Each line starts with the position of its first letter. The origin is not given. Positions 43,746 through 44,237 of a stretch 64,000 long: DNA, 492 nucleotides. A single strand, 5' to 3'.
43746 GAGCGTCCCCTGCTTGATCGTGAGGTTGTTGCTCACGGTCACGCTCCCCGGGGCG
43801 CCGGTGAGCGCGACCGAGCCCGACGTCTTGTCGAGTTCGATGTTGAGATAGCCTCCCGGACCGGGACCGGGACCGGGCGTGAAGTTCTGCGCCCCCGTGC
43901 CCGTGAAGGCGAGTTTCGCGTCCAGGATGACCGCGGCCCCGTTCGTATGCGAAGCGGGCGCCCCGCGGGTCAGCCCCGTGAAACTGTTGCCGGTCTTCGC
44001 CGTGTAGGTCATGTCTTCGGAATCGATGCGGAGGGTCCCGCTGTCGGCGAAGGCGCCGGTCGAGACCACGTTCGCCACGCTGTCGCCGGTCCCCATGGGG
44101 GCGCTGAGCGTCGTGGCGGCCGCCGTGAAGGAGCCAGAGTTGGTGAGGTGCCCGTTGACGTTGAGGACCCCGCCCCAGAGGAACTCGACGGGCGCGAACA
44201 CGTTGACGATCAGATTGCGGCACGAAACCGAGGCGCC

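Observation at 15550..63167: Duplicated two-gene module: giant protein followed by a tightly coupled PQQ-propeller/FN3/beta-helix/TSP3/C-tail partner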

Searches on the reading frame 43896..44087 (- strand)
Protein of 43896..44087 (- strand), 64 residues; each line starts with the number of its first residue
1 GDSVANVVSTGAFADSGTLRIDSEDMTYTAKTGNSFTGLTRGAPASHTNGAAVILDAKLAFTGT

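Call 123: search_protein_families(library=phrogs, proteins=[window:43896-44087:-], max_evalue=0.1)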
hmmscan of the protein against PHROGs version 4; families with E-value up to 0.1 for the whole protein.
seq(64 aa): 6 families
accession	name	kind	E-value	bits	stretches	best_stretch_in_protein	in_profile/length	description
phrog_708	-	tail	2.2e-07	29.9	1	6-57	954-1003/1383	baseplate wedge subunit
phrog_22827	-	unknown function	3.7e-07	30.1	1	2-57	277-330/613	-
phrog_2885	-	tail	1.4e-06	25.9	1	2-43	83-125/4179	baseplate wedge subunit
phrog_4406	-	head and packaging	0.00092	16.9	1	5-53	327-376/3231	virion structural protein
phrog_9689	-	head and packaging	0.0051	17.6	1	3-52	118-168/176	virion structural protein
phrog_11439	-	tail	0.0072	15.6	1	7-47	222-262/775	tail fiber protein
